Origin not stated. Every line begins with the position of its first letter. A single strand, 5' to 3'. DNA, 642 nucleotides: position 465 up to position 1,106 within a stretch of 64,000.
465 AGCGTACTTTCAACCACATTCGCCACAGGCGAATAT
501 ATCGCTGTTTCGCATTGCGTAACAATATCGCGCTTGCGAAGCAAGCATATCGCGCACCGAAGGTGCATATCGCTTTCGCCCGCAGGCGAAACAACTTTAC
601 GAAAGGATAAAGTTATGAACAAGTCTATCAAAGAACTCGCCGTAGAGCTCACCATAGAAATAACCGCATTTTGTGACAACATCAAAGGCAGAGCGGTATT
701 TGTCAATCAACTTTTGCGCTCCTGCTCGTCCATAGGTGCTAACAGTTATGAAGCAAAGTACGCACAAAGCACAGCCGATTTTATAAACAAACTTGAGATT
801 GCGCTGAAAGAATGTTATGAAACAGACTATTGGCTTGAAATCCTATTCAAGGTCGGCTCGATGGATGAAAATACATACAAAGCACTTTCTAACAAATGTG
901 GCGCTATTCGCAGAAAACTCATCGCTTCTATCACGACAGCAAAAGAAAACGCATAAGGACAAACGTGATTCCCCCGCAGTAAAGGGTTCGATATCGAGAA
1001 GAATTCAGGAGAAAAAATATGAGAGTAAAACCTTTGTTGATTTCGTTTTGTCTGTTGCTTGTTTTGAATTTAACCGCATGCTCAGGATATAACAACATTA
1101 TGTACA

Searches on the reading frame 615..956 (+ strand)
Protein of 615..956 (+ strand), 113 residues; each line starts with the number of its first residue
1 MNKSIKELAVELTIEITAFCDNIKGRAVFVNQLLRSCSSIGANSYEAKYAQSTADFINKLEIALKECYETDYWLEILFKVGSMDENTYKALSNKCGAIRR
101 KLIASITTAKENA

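Call 8: search_protein_families(library=pfam, proteins=[window:615-956:+], max_evalue=0.01)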
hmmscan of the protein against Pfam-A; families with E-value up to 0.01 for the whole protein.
window:615-956:+ (113 aa): 2 families
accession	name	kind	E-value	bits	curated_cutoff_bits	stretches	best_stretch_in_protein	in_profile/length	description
PF05635.17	23S_rRNA_IVP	-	4.4e-21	75.5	33.8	1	6-103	6-105/106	23S rRNA-intervening sequence protein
PF10465.15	Inhibitor_I24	-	0.004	17.5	27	1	3-64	76-135/136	PinA peptidase inhibitor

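Call 47: find_homologous_proteins(query=window:615-956:+, max_evalue=0.00001)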
Query window:615-956:+ (113 aa): 5522 proteins with E <= 0.00001 among 5524 candidates; the best 120 are listed.
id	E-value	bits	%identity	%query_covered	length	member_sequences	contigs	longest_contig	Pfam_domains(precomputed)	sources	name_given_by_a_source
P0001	3.5e-66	238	100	100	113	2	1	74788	PF05635.18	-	-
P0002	7.2e-62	224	95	99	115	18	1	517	PF05635.18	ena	-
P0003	7.3e-62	224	94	100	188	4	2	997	PF05635.18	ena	-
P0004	9.2e-62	223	93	100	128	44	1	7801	PF05635.18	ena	-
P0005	1.2e-61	223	92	100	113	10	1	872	PF05635.18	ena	-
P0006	1.3e-61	223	92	100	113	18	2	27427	PF05635.18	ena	-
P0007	2.2e-61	222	93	100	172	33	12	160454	PF05635.18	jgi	-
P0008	3.0e-61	222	93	99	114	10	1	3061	PF05635.18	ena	-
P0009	2.0e-60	219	93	100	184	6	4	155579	PF05635.18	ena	-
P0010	2.1e-60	219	91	100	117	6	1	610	PF05635.18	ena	-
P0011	2.1e-60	219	91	100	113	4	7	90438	PF05635.18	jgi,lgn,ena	-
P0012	2.2e-60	219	92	99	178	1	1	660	PF05635.18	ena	-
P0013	2.8e-60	219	92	100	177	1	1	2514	PF05635.18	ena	-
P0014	3.0e-60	218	92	100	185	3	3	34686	PF05635.18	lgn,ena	-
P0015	3.4e-60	218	92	99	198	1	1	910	PF05635.18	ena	-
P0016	3.6e-60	218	91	100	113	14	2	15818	PF05635.18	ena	-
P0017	4.1e-60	218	93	99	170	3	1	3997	PF05635.18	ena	-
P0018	9.8e-60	217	91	99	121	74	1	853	PF05635.18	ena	-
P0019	1.0e-59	217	91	100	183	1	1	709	PF05635.18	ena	-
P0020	1.2e-59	217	92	97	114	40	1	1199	PF05635.18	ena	-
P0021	1.3e-59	216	89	100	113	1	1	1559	PF05635.18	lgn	-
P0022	1.9e-59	216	91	99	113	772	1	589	PF05635.18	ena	-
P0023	2.3e-59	216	88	99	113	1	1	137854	PF05635.18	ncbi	-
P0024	2.8e-59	215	91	100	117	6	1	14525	PF05635.18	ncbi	-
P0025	7.3e-59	214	88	100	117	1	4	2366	PF05635.18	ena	-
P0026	9.4e-59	214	89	99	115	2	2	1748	PF05635.18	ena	-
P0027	9.6e-59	214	88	99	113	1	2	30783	PF05635.18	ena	-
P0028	9.7e-59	214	90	99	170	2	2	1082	PF05635.18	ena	-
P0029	1.3e-58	213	88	99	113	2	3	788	PF05635.18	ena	-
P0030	1.4e-58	213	88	99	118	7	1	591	PF05635.18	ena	-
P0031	1.5e-58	213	90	98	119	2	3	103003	PF05635.18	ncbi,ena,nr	ncbi:MAG: four helix bundle protein [Clostridia bacterium]|nr:four helix bundle protein [Clostridia 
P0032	2.2e-58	213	88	100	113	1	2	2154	PF05635.18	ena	-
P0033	2.4e-58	212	89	96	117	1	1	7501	PF05635.18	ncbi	-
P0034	2.5e-58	212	88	100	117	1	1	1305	PF05635.18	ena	-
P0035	2.8e-58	212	88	99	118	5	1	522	PF05635.18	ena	-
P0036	6.2e-58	211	88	99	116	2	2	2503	PF05635.18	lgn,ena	-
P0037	8.3e-58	211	88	97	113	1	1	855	PF05635.18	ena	-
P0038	1.0e-57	210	90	97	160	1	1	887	PF05635.18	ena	-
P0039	1.2e-57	210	87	100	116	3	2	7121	PF05635.18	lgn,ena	-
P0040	1.3e-57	210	89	96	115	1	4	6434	PF05635.18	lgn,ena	-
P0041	1.4e-57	210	88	99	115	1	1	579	PF05635.18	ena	-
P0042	1.8e-57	210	88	100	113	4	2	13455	PF05635.18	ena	-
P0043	1.8e-57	210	88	99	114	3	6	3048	PF05635.18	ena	-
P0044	2.1e-57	209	87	98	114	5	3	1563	PF05635.18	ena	-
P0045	2.2e-57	209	88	99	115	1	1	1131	PF05635.18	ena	-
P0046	3.3e-57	209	89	96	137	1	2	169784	PF05635.18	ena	-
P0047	5.1e-57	208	88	98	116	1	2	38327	PF05635.18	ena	-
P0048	5.3e-57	208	88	99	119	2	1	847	PF05635.18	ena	-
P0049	5.5e-57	208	89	97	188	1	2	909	PF05635.18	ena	-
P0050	6.6e-57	208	85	98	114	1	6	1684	PF05635.18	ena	-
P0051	6.9e-57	208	88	96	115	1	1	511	PF05635.18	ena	-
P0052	7.5e-57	208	89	96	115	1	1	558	PF05635.18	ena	-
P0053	7.5e-57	208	86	98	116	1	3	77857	PF05635.18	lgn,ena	-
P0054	1.0e-56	207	88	99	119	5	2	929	PF05635.18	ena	-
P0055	1.2e-56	207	86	98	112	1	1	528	PF05635.18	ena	-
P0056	1.2e-56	207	88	96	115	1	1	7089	PF05635.18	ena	-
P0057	1.3e-56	207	87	98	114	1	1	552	PF05635.18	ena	-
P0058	1.4e-56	207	86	98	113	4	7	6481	PF05635.18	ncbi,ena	-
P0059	1.4e-56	207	90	98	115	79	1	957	PF05635.18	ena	-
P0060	1.6e-56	207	84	99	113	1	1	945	PF05635.18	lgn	-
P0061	2.5e-56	206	84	98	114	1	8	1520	PF05635.18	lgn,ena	-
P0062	3.4e-56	205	86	96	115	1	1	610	PF05635.18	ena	-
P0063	3.4e-56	205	86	99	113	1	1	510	PF05635.18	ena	-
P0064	5.7e-56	205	85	97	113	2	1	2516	PF05635.18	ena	-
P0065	6.2e-56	205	86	98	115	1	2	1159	PF05635.18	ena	-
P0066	8.1e-56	204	84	100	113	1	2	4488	PF05635.18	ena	-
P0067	9.6e-56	204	84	99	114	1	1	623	PF05635.18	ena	-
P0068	1.6e-55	203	83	99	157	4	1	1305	PF05635.18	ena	-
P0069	1.9e-55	203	83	99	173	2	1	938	PF05635.18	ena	-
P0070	2.1e-55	203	87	98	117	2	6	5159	PF05635.18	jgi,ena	-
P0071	2.3e-55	203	83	97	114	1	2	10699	PF05635.18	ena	-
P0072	3.0e-55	202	86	96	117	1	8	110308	PF05635.18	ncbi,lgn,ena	-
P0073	3.4e-55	202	83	99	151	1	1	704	PF05635.18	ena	-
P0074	5.2e-55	202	85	98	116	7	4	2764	PF05635.18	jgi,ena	-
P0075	5.5e-55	202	85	96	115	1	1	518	PF05635.18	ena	-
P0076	6.6e-55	201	86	96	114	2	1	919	PF05635.18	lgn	-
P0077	7.2e-55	201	82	99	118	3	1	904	PF05635.18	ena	-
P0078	7.7e-55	201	84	98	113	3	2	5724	PF05635.18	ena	-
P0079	1.1e-54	201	84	99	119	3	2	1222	PF05635.18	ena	-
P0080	1.2e-54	200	84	98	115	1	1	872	PF05635.18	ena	-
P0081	1.5e-54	200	85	96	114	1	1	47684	PF05635.18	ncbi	-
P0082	2.4e-54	200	83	99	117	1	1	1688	PF05635.18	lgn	-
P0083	2.8e-54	199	85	97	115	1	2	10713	PF05635.18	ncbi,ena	-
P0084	3.1e-54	199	84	97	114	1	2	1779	PF05635.18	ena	-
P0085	3.4e-54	199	85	97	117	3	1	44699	PF05635.18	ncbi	-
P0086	3.4e-54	199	84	98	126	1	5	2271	PF05635.18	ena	-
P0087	3.5e-54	199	84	96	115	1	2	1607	PF05635.18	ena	-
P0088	3.5e-54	199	84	96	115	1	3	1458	PF05635.18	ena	-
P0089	3.7e-54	199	86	98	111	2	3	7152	PF05635.18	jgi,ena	-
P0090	4.1e-54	199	84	97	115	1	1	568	PF05635.18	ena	-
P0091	4.4e-54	199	82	99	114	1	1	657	PF05635.18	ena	-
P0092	5.1e-54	199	85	96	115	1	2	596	PF05635.18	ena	-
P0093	5.1e-54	199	84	96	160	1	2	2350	PF05635.18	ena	-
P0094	5.1e-54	199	83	98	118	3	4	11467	PF05635.18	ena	-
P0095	5.3e-54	198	78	98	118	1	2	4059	PF05635.18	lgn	-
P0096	6.3e-54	198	85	97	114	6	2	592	PF05635.18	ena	-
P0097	6.5e-54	198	84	96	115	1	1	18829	PF05635.18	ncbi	-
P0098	7.2e-54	198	82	99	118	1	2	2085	PF05635.18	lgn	-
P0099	7.5e-54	198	81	100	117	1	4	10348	PF05635.18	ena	-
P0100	7.7e-54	198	80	98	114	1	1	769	PF05635.18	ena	-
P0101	7.7e-54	198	84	96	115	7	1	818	PF05635.18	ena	-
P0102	8.6e-54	198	82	99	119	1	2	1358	PF05635.18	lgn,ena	-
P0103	8.7e-54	198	83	96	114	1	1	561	PF05635.18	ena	-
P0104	9.3e-54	198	83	98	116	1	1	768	PF05635.18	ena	-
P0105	1.1e-53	197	83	98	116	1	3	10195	PF05635.18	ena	-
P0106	1.2e-53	197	83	96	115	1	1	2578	PF05635.18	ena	-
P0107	1.2e-53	197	83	96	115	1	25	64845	PF05635.18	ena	-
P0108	1.5e-53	197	80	99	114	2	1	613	PF05635.18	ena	-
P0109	1.5e-53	197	82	98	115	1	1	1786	PF05635.18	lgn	-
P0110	1.6e-53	197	81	98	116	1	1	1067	PF05635.18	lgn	-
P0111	1.7e-53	197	81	98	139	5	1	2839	PF05635.18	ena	-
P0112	1.9e-53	197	84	96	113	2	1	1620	PF05635.18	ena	-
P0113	1.9e-53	197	81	99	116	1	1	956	PF05635.18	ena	-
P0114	1.9e-53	197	84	97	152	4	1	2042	PF05635.18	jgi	jgi:four helix bundle protein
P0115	2.2e-53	196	83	96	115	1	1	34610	PF05635.18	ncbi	-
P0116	2.2e-53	196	85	98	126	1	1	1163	PF05635.18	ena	-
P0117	2.3e-53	196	83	96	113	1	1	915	PF05635.18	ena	-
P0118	2.3e-53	196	82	98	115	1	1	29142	PF05635.18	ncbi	-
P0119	2.3e-53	196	83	96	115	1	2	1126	PF05635.18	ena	-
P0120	2.5e-53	196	84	98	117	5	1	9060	PF05635.18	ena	-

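Call 48: find_encoding_contigs(protein=P0007, flank=2500, max_places=8)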
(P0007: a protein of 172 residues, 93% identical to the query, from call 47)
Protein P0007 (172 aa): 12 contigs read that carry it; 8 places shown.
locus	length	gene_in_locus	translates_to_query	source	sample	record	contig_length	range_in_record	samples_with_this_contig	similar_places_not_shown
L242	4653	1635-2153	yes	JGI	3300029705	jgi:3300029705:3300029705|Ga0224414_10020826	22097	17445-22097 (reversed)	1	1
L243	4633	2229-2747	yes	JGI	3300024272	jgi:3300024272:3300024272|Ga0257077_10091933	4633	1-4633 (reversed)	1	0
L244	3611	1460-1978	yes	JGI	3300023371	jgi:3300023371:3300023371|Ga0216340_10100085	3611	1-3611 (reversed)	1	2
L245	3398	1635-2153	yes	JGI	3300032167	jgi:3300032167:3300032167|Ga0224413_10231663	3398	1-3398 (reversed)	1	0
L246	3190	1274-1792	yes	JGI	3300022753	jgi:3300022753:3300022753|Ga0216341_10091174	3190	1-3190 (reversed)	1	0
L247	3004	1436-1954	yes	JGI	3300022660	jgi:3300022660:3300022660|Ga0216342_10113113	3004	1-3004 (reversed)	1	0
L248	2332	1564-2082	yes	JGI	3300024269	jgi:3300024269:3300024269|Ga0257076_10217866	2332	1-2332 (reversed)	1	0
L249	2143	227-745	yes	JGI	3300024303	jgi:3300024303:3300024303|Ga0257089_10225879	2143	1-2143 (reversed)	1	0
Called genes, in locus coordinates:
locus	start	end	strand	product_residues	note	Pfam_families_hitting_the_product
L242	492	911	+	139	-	PF24716:WapI (weak)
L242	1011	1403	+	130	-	-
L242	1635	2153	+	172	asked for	PF05635:23S_rRNA_IVP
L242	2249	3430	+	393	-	PF00890:FAD_binding_2 (weak), PF01134:GIDA (faint), PF01266:DAO, PF01946:Thi4 (faint), PF07992:Pyr_redox_2 (weak), PF12831:FAD_oxidored, PF13450:NAD_binding_8 (weak), PF12831:FAD_oxidored, +1 more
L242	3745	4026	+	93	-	PF01541:GIY-YIG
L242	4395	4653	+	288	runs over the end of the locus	PF00753:Lactamase_B, PF12706:Lactamase_B_2 (faint)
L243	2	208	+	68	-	?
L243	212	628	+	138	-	PF01327:Pep_deformylase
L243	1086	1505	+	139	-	PF24716:WapI (weak)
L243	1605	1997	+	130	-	-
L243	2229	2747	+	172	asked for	PF05635:23S_rRNA_IVP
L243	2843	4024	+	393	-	PF00890:FAD_binding_2 (weak), PF01134:GIDA (faint), PF01266:DAO, PF01946:Thi4 (faint), PF07992:Pyr_redox_2 (weak), PF12831:FAD_oxidored, PF13450:NAD_binding_8 (weak), PF12831:FAD_oxidored, +1 more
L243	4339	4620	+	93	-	PF01541:GIY-YIG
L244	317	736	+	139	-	PF24716:WapI (weak)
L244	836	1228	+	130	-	-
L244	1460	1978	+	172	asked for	PF05635:23S_rRNA_IVP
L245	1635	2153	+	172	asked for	PF05635:23S_rRNA_IVP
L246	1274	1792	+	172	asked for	PF05635:23S_rRNA_IVP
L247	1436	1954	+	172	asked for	PF05635:23S_rRNA_IVP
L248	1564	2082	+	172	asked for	PF05635:23S_rRNA_IVP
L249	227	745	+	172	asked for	PF05635:23S_rRNA_IVP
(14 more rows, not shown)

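Call 49: find_encoding_contigs(protein=P0107, flank=2500, max_places=8)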
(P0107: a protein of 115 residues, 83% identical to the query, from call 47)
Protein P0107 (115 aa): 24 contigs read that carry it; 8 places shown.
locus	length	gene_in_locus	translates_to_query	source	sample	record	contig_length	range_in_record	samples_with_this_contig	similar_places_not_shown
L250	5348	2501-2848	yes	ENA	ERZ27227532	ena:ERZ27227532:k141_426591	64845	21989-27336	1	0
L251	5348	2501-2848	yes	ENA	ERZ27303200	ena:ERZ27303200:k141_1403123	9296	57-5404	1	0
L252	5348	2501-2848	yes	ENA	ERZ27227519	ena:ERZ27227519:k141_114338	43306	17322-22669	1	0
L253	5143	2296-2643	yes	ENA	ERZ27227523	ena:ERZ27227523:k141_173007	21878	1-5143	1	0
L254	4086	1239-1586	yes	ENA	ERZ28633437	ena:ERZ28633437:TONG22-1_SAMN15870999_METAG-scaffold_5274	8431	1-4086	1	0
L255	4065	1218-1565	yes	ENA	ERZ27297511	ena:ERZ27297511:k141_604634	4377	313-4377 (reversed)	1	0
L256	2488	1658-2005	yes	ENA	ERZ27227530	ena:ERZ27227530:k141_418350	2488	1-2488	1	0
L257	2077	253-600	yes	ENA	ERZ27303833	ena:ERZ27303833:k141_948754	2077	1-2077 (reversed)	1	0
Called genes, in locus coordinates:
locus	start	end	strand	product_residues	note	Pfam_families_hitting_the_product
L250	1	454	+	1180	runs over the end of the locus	PF01855:POR_N, PF17147:PFOR_II, PF01558:POR, PF10371:EKR, PF12838:Fer4_7, PF13187:Fer4_9 (weak), PF13237:Fer4_10 (weak), PF13484:Fer4_16 (weak), +2 more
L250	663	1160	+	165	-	PF04138:GtrA_DPMS_TM (weak)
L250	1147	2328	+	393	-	PF05958:tRNA_U5-meth_tr, PF02475:TRM5-TYW2_MTfase, PF03602:Cons_hypoth95, PF05175:MTS (weak), PF06325:PrmA (weak), PF09445:Methyltransf_15 (weak), PF13847:Methyltransf_31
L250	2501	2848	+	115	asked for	PF05635:23S_rRNA_IVP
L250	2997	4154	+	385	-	PF00990:GGDEF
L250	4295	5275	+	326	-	PF16654:DAPDH_C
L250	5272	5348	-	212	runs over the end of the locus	PF09551:Spore_II_R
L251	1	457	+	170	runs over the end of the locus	?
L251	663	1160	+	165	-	PF04138:GtrA_DPMS_TM (weak)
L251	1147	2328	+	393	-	PF05958:tRNA_U5-meth_tr, PF02475:TRM5-TYW2_MTfase, PF03602:Cons_hypoth95, PF05175:MTS (weak), PF06325:PrmA (weak), PF09445:Methyltransf_15 (weak), PF13847:Methyltransf_31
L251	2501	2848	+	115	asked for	PF05635:23S_rRNA_IVP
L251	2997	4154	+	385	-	PF00990:GGDEF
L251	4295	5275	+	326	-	PF16654:DAPDH_C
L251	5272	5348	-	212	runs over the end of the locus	PF09551:Spore_II_R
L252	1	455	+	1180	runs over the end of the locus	PF01855:POR_N, PF17147:PFOR_II, PF01558:POR, PF10371:EKR, PF12838:Fer4_7, PF13187:Fer4_9 (weak), PF13237:Fer4_10 (weak), PF13484:Fer4_16 (weak), +2 more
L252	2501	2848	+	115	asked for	PF05635:23S_rRNA_IVP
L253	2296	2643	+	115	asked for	PF05635:23S_rRNA_IVP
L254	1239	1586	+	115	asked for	PF05635:23S_rRNA_IVP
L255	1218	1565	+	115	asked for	PF05635:23S_rRNA_IVP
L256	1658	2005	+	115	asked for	PF05635:23S_rRNA_IVP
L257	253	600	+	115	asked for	PF05635:23S_rRNA_IVP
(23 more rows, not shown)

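Call 53: search_solved_structures(query=window:615-956:+, max_evalue=1)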
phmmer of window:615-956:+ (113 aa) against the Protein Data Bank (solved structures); distinct sequences matched with E-value up to 1: 2.
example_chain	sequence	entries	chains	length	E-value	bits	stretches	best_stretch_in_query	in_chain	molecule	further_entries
2rld_A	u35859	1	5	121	9.7e-21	77.2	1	7-112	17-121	Uncharacterized protein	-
2gsc_A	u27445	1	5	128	0.55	13.8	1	26-104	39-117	Putative uncharacterized protein XCC0516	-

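Call 54: search_protein_families(library=ncbifam, proteins=[window:615-956:+], max_evalue=0.01)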
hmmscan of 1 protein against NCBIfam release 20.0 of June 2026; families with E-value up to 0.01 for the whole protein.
window:615-956:+ (113 aa): 3 families
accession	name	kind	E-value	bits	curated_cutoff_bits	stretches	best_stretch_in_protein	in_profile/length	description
TIGR02436.1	TIGR02436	subfamily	9e-25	87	24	1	6-109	2-108/109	four helix bundle protein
NF008911.0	PRK12275.1-2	subfamily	5.7e-06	26.8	137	1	7-110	11-116/118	hypothetical protein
NF008912.0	PRK12275.1-6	subfamily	2.8e-05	24.1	124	1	9-111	12-113/117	hypothetical protein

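Call 63: search_protein_families(library=pfam, alignment_id=A2, max_evalue=0.00001)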
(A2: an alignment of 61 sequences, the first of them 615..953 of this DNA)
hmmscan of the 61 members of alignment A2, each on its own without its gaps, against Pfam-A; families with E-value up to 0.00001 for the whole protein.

A. member 1, window:615-953:+ (113 aa): 1 family
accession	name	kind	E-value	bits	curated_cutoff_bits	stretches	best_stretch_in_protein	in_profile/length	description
PF05635.17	23S_rRNA_IVP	-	4.4e-21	75.5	33.8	1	6-103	6-105/106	23S rRNA-intervening sequence protein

B. families by the number of members that match (of 61 scanned): 102 families (the first 25 are shown)
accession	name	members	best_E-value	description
PF00006.31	ATP-synt_ab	2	4.8e-85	ATP synthase alpha/beta family, nucleotide-binding domain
PF02874.29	ATP-synt_ab_N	2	3.8e-16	ATP synthase alpha/beta family, beta-barrel domain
PF02463.25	SMC_N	2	2.6e-11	RecF/RecN/SMC N terminal domain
PF06838.17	Met_gamma_lyase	1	2e-159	Methionine gamma-lyase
PF00154.27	RecA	1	1.2e-137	recA bacterial DNA recombination protein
PF01715.23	IPPT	1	3.6e-82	IPP transferase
PF01131.25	Topoisom_bac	1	3.9e-82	DNA topoisomerase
PF00231.24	ATP-synt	1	1.2e-81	ATP synthase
PF00291.31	PALP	1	8.1e-81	Pyridoxal-phosphate dependent enzyme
PF19538.4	DUF6062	1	2.3e-77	Family of unknown function (DUF6062)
PF12437.13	GSIII_N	1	8.4e-76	Glutamine synthetase type III N terminal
PF03313.21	SDH_alpha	1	2.8e-74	Serine dehydratase alpha chain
PF00719.24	Pyrophosphatase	1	5.6e-60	Inorganic pyrophosphatase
PF00664.28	ABC_membrane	1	2.9e-51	ABC transporter transmembrane region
PF00294.29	PfkB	1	5.5e-47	pfkB family carbohydrate kinase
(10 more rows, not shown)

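Call 79: find_related_loci(query=A3, collection=viral_contigs, flank=1500)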
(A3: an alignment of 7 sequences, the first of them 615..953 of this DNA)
Query A3 (113 aa) in viral_contigs; peptide patterns used: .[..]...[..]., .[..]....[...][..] (x = any residue, [..] = any of these).
70 stretches matched a pattern; 2 encode a relative of the query (tblastn E <= 1e-3); 2 distinct loci.
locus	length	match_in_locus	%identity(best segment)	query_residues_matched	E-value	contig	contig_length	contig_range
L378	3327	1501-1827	53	5-113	4e-37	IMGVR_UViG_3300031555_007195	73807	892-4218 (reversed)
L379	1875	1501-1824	54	5-112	3e-36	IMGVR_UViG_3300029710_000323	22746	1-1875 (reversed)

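Call 89: predict_structure(alignment_id=A5)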
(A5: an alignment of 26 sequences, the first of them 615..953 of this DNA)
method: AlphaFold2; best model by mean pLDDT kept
length: 113 residues; sequences in the alignment: 26
mean_pLDDT: 95.1   pTM: 0.86
mean pLDDT of the five models: 95.1, 95.0, 94.4, 93.4, 93.1
residues with pLDDT >= 90: 103; 70-90: 8; 50-70: 2; < 50: 0
segments of 3 or more residues with pLDDT < 50: none
pLDDT, mean of each block of 10 residues (from residue 1): 87 96 90 97 94 96 99 97 97 98 97 83
secondary structure, 60 per line:
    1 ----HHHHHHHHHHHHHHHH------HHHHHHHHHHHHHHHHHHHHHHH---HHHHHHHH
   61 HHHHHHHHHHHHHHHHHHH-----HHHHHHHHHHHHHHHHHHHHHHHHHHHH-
elements in order: H5-20 H27-49 H53-79 H85-112

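Call 91: fold_search(model_id=the predicted structure, library=pdb)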
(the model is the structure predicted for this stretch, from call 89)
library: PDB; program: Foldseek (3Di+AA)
matches with E <= 10: 893; with E <= 0.001: 10
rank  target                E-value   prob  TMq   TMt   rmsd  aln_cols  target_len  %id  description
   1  2rld_E                1.2e-07  1.00  0.86  0.90   1.4       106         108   42  CRYSTAL STRUCTURE OF A PROTEIN WITH UNKNOWN FUNCTION FROM S23 RIBOSOMAL PROTEIN FAMILY (BT_0352) FROM BACTEROIDES THET (released 2007-10-30)
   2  2rld_B                7.0e-07  1.00  0.86  0.86   1.9       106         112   40  CRYSTAL STRUCTURE OF A PROTEIN WITH UNKNOWN FUNCTION FROM S23 RIBOSOMAL PROTEIN FAMILY (BT_0352) FROM BACTEROIDES THET (released 2007-10-30)
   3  2rld_C                1.9e-06  1.00  0.86  0.83   1.8       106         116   40  CRYSTAL STRUCTURE OF A PROTEIN WITH UNKNOWN FUNCTION FROM S23 RIBOSOMAL PROTEIN FAMILY (BT_0352) FROM BACTEROIDES THET (released 2007-10-30)
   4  2rld_D                5.4e-06  1.00  0.84  0.88   2.2       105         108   40  CRYSTAL STRUCTURE OF A PROTEIN WITH UNKNOWN FUNCTION FROM S23 RIBOSOMAL PROTEIN FAMILY (BT_0352) FROM BACTEROIDES THET (released 2007-10-30)
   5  2rld_A                9.8e-06  1.00  0.82  0.81   2.2       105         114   39  CRYSTAL STRUCTURE OF A PROTEIN WITH UNKNOWN FUNCTION FROM S23 RIBOSOMAL PROTEIN FAMILY (BT_0352) FROM BACTEROIDES THET (released 2007-10-30)
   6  2gsc_E                4.6e-05  1.00  0.87  0.88   1.7       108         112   21  Crystal Structure of the Conserved Hypothetical Cytosolic Protein Xcc0516 from Xanthomonas campestris (released 2006-10-03)
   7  2gsc_D                8.9e-05  1.00  0.88  0.86   1.4       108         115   21  Crystal Structure of the Conserved Hypothetical Cytosolic Protein Xcc0516 from Xanthomonas campestris (released 2006-10-03)
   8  2gsc_B                9.9e-05  1.00  0.89  0.86   1.6       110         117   22  Crystal Structure of the Conserved Hypothetical Cytosolic Protein Xcc0516 from Xanthomonas campestris (released 2006-10-03)
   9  2gsc_A                1.9e-04  1.00  0.88  0.88   1.6       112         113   20  Crystal Structure of the Conserved Hypothetical Cytosolic Protein Xcc0516 from Xanthomonas campestris (released 2006-10-03)
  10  2gsc_C                4.6e-04  1.00  0.84  0.87   1.2       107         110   20  Crystal Structure of the Conserved Hypothetical Cytosolic Protein Xcc0516 from Xanthomonas campestris (released 2006-10-03)
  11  4dwl_D                1.9e-02  1.00  0.83  0.87   1.6       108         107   15  Avd molecule from Bordetella bacteriophage DGR (released 2013-02-27)
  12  1x8z_C                2.9e-02  1.00  0.58  0.46   4.6       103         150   16  Crystal structure of a pectin methylesterase inhibitor from Arabidopsis thaliana (released 2004-12-28)
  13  1x91                  3.2e-02  1.00  0.57  0.46   4.3       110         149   16  Crystal structure of mutant form A of a pectin methylesterase inhibitor from Arabidopsis (released 2004-12-28)
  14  4dwl_B                3.8e-02  1.00  0.84  0.86   1.9       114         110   15  Avd molecule from Bordetella bacteriophage DGR (released 2013-02-27)
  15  4dwl_E                4.2e-02  1.00  0.84  0.86   1.8       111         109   14  Avd molecule from Bordetella bacteriophage DGR (released 2013-02-27)
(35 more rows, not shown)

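Call 97: search_solved_structures(query=window:615-956:+, max_evalue=0.001, show_alignments=1)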
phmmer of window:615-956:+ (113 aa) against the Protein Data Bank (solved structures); distinct sequences matched with E-value up to 0.001: 1.
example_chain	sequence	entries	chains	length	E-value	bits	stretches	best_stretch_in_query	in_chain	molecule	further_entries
2rld_A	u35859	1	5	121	9.7e-21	77.2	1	7-112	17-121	Uncharacterized protein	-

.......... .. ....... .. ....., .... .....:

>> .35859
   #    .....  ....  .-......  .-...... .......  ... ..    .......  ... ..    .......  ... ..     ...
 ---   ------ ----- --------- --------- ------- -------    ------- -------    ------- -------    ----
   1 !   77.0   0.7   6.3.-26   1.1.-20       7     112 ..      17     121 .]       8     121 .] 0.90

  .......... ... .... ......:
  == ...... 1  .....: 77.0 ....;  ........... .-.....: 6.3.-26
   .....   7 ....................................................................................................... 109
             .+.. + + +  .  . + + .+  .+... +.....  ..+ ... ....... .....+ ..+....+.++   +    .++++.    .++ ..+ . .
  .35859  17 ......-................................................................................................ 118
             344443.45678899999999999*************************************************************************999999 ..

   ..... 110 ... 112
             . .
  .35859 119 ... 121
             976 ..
